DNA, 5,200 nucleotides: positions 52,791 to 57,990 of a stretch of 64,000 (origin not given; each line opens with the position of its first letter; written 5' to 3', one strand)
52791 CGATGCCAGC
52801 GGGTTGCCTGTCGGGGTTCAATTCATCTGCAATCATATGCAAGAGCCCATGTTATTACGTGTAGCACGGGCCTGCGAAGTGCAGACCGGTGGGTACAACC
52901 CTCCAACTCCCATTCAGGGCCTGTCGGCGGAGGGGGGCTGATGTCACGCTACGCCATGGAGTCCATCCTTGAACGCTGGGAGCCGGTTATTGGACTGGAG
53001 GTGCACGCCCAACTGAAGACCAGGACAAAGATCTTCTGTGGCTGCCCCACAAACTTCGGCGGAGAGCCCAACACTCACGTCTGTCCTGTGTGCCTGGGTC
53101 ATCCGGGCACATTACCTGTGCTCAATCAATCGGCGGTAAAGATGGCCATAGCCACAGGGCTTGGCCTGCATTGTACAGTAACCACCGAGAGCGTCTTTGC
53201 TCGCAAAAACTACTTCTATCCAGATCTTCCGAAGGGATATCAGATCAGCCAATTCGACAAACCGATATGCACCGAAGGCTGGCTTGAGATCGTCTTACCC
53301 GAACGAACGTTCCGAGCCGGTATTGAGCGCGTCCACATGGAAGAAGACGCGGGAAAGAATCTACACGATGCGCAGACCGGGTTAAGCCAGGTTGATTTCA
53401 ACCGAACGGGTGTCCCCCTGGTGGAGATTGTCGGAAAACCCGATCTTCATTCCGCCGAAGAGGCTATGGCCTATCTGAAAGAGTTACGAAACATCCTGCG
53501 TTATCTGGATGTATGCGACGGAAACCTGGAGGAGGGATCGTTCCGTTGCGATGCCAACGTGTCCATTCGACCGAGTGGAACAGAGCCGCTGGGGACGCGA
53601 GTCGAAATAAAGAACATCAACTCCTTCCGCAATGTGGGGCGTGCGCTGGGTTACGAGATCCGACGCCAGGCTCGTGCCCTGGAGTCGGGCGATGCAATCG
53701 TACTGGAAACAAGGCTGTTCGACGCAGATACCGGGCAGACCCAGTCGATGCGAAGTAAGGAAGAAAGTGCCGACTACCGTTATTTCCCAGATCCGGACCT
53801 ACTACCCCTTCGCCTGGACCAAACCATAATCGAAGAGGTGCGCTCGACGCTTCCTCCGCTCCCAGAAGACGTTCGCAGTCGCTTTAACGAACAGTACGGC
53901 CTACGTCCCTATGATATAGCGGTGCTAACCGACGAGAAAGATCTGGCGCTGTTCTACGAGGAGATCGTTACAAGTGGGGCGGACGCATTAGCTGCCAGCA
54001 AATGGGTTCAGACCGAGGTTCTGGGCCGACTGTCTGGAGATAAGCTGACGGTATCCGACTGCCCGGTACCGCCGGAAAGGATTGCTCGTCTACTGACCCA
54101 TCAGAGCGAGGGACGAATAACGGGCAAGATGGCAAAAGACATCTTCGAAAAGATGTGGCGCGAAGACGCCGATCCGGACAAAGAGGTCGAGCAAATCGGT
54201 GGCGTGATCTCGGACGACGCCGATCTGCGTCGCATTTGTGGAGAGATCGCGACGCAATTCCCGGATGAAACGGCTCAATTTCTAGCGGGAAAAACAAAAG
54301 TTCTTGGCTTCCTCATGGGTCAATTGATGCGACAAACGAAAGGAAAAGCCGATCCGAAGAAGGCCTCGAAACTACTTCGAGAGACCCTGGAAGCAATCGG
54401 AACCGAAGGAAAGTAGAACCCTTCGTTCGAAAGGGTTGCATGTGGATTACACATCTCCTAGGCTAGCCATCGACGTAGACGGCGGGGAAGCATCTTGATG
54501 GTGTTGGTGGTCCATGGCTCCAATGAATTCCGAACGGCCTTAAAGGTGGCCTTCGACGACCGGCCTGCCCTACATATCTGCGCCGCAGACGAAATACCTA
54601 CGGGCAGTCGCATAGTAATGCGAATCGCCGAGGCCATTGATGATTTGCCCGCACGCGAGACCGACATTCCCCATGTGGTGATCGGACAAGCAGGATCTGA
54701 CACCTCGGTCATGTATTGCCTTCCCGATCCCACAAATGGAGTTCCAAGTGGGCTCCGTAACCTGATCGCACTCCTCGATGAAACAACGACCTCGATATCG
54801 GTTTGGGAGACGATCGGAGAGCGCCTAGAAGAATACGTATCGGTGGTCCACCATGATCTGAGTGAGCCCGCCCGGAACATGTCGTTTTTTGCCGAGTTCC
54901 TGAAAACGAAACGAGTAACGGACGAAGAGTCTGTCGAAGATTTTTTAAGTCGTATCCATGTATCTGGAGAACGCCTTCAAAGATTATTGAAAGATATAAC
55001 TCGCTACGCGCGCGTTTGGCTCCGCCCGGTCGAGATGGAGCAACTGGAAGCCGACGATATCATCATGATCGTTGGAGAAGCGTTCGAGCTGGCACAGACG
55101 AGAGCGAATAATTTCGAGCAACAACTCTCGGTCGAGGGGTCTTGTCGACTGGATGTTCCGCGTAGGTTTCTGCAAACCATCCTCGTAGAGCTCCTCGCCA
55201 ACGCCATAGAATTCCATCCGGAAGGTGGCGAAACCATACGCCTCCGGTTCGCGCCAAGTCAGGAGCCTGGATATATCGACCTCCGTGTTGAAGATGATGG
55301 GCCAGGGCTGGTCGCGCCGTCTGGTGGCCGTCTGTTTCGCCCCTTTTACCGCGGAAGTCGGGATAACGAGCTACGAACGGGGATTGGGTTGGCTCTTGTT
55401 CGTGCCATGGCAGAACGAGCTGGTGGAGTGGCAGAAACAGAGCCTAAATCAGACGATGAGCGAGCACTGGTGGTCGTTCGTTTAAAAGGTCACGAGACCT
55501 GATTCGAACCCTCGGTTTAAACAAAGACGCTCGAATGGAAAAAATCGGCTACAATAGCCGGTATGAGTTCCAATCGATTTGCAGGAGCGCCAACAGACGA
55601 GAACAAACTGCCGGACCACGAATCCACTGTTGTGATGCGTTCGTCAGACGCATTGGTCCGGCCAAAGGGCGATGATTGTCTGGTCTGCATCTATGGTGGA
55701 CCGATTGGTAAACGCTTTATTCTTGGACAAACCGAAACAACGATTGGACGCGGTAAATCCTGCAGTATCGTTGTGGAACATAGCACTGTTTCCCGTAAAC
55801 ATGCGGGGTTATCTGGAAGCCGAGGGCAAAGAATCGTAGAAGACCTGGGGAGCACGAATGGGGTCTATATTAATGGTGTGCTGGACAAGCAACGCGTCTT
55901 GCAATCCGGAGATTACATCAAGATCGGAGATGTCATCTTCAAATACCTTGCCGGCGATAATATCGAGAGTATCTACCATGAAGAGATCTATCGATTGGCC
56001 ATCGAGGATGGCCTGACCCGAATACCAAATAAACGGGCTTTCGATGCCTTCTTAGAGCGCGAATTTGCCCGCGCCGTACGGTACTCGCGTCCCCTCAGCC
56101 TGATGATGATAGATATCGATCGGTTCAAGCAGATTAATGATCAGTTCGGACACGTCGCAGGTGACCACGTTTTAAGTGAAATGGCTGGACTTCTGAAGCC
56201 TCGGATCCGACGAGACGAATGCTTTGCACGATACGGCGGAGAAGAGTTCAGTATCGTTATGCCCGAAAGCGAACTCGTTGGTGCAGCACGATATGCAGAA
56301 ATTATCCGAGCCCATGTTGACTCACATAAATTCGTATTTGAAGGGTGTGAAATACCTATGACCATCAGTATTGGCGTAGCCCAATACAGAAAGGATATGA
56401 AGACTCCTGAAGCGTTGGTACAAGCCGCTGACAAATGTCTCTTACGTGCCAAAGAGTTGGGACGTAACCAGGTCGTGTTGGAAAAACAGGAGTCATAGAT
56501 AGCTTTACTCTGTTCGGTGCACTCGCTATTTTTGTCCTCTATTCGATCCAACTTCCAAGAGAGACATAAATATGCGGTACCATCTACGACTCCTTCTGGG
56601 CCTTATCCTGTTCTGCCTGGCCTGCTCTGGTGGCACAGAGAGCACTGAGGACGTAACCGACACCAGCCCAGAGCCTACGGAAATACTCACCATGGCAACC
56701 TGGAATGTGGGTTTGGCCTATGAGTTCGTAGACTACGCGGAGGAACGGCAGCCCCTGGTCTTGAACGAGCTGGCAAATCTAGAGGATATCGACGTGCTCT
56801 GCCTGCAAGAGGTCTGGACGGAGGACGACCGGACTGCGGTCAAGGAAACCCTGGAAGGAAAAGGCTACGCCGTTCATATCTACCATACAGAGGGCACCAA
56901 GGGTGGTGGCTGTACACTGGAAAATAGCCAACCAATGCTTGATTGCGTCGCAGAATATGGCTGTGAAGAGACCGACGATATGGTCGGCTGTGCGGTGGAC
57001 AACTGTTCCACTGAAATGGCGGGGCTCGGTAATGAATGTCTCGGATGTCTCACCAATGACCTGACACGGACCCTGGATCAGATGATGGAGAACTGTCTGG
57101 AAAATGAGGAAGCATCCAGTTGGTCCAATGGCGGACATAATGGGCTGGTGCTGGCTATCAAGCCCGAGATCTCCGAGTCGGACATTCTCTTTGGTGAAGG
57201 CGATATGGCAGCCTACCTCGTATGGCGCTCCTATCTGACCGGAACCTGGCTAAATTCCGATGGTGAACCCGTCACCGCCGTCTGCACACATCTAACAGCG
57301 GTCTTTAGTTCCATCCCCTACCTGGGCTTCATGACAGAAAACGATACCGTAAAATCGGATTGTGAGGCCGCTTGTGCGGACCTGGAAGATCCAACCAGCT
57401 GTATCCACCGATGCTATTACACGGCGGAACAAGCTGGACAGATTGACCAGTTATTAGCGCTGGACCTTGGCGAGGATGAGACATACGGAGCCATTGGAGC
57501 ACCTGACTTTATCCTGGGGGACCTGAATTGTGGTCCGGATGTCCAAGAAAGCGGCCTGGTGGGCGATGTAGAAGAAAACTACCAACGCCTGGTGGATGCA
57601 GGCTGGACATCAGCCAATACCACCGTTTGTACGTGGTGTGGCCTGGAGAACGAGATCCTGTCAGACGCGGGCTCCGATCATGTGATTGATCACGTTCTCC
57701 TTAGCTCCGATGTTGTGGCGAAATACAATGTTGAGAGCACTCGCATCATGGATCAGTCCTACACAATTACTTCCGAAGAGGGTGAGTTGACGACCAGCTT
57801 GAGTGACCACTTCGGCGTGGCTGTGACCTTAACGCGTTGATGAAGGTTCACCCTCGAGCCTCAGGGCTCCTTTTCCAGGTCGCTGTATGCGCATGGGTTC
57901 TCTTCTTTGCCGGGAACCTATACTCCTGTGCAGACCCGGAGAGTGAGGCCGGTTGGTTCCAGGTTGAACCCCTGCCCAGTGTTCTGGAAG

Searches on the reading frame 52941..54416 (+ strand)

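Call 14: search_protein_families(library=pfam, proteins=[window:52941-54416:+], max_evalue=0.001)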
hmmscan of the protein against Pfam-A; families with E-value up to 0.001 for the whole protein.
window:52941-54416:+ (491 aa): 2 families
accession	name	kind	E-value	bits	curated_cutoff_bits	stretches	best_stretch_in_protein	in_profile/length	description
PF02934.20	GatB_N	-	1.7e-122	408.4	23.4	1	16-298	2-277/277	GatB/GatE catalytic domain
PF02637.23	GatB_Yqey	-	1.5e-38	132.5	27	1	338-483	2-148/148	GatB domain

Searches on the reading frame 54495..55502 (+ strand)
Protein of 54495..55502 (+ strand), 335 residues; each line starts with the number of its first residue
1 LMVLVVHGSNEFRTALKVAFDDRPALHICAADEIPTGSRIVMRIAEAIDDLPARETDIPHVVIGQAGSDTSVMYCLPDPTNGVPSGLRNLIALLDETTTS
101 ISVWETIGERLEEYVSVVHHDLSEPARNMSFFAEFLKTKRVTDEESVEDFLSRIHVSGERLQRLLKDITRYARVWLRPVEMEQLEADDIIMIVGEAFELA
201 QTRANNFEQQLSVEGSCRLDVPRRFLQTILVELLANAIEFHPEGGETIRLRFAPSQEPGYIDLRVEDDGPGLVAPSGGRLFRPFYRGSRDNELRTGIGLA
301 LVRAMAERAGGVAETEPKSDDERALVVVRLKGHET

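Call 14: search_protein_families(library=pfam, proteins=[window:54495-55502:+], max_evalue=0.001)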
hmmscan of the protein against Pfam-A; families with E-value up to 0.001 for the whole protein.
window:54495-55502:+ (335 aa): 3 families
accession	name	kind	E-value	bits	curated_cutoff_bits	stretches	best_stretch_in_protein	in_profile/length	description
PF02518.31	HATPase_c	-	3.7e-15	56.7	26.4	1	224-329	4-106/111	Histidine kinase-, DNA gyrase B-, and HSP90-like ATPase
PF13581.12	HATPase_c_2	-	3e-09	37.4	27.4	1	227-308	33-111/127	Histidine kinase-like ATPase domain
PF00512.31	HisKA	-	6.7e-07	29.7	26.9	1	112-173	3-62/66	His Kinase A (phospho-acceptor) domain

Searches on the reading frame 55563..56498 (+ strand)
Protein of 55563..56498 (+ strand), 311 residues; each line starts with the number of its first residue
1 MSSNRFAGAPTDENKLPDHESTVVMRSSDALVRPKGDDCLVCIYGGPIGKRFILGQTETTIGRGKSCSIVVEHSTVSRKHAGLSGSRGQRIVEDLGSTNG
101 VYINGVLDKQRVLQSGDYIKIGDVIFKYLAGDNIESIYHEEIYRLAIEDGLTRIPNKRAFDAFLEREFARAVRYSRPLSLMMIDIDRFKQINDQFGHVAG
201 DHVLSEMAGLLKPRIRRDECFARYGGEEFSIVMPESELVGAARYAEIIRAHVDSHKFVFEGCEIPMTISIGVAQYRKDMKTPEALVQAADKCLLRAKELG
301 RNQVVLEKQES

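Call 14: search_protein_families(library=pfam, proteins=[window:55563-56498:+], max_evalue=0.001)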
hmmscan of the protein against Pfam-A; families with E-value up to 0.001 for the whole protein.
window:55563-56498:+ (311 aa): 3 families
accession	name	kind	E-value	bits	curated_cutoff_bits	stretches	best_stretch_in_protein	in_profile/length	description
PF00990.26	GGDEF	-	4.9e-46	156.9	23.8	1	147-303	2-161/161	Diguanylate cyclase, GGDEF domain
PF00498.31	FHA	-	5.7e-17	62.3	20.7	1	59-122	1-67/67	FHA domain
PF16697.10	Yop-YscD_cpl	-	1.8e-12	47.8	33.2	1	45-127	5-89/94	Inner membrane component of T3SS, cytoplasmic domain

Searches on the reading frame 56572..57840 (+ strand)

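Call 14: search_protein_families(library=pfam, proteins=[window:56572-57840:+], max_evalue=0.001)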
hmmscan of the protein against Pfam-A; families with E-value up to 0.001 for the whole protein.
window:56572-57840:+ (422 aa): 1 family
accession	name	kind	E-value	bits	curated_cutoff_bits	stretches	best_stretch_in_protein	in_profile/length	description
PF03372.29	Exo_endo_phos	-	2.8e-10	40.7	24.5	1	42-383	1-208/225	Endonuclease/Exonuclease/phosphatase family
